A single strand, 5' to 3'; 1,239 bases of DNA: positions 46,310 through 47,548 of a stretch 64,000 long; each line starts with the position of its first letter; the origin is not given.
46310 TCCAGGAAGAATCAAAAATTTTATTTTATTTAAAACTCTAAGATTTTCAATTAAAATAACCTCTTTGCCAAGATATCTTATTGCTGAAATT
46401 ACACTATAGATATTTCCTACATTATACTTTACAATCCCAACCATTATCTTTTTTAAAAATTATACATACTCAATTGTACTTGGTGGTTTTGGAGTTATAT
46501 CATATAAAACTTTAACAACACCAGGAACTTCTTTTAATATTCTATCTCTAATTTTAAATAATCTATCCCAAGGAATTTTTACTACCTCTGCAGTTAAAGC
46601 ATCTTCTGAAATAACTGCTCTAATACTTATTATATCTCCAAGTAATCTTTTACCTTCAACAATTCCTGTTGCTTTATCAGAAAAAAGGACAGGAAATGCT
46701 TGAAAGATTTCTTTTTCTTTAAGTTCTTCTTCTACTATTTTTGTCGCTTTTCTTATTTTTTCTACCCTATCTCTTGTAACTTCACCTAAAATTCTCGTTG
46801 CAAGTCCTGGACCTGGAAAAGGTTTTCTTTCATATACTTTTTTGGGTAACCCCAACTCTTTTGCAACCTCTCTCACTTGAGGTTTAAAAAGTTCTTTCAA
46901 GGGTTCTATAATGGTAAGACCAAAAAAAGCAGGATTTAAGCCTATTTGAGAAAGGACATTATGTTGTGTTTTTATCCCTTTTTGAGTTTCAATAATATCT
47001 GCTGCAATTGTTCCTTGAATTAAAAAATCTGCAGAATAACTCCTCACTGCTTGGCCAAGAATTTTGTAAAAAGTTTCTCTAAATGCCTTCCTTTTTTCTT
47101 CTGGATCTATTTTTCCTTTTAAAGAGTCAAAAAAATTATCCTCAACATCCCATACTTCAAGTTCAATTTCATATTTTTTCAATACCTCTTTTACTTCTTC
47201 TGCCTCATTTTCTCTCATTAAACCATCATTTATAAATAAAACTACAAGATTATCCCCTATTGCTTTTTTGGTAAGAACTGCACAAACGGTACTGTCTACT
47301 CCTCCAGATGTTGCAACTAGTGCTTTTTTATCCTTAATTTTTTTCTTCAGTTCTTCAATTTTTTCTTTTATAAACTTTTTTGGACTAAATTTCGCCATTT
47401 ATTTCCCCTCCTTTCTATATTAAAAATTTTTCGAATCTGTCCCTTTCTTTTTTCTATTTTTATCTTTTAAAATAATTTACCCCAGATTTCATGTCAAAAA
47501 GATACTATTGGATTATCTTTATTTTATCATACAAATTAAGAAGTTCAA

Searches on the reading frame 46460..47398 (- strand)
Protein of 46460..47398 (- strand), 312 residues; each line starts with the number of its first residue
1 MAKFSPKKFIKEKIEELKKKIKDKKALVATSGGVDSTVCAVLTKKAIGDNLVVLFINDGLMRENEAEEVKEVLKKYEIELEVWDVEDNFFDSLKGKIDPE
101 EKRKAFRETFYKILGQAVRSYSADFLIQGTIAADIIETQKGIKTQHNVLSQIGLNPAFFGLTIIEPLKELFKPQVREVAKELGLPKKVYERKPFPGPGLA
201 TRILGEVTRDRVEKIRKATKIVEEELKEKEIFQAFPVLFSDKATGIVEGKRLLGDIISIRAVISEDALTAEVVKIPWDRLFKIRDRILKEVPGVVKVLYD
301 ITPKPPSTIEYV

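Call 43: search_protein_families(library=ncbifam, proteins=[window:46460-47398:-], max_evalue=0.00001)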
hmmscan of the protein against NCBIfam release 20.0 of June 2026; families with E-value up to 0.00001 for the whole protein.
window:46460-47398:- (312 aa): 14 families
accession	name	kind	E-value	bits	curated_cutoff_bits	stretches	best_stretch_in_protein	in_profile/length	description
TIGR00884.1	guaA_Cterm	equivalog_domain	8.6e-103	343.9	338.75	1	8-311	1-309/310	glutamine-hydrolyzing GMP synthase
NF000848.1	PRK00074.1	equivalog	4.9e-96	322.3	400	1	3-311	193-511/512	glutamine-hydrolyzing GMP synthase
TIGR00268.2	TIGR00268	equivalog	1.2e-18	67.3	150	1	13-224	2-200/259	ATP-dependent sacrificial sulfur transferase LarE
NF010587.0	PRK13980.1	equivalog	1.1e-17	64.1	255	1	8-87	16-96/267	NAD+ synthase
TIGR00552.1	nadE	equivalog_domain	4e-14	52.5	63.65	1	9-96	12-99/251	NAD(+) synthase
NF002048.0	PRK00876.1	subfamily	1.8e-10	40.2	313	1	13-85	26-100/330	NAD(+) synthase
NF006327.0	PRK08557.1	equivalog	2e-10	40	366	1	8-96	168-252/415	hypothetical protein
TIGR02432.1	lysidine_TilS_N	equivalog_domain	1.4e-09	38.1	93.6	1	26-185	2-166/189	tRNA lysidine(34) synthetase TilS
NF010367.0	PRK13795.1-2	equivalog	3.1e-08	32.5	456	1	22-96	241-314/584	hypothetical protein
NF010368.0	PRK13795.1-3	equivalog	8.2e-08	30.9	588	1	12-94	234-317/635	hypothetical protein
NF001138.1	PRK00143.1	equivalog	1.1e-07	31.1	284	0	26-92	2-75/345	tRNA 2-thiouridine(34) synthase MnmA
NF001979.1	PRK00768.1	equivalog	6.6e-07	29.1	250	0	3-47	14-61/266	NAD(+) synthase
NF049949.1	tRNAsynTtuAPyrococ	equivalog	2.4e-06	26.9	450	1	9-87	33-112/292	tRNA-5-methyluridine(54) 2-sulfurtransferase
TIGR00420.1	trmU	equivalog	8.8e-06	24.8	236.95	0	24-92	1-78/351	tRNA 2-thiouridine(34) synthase MnmA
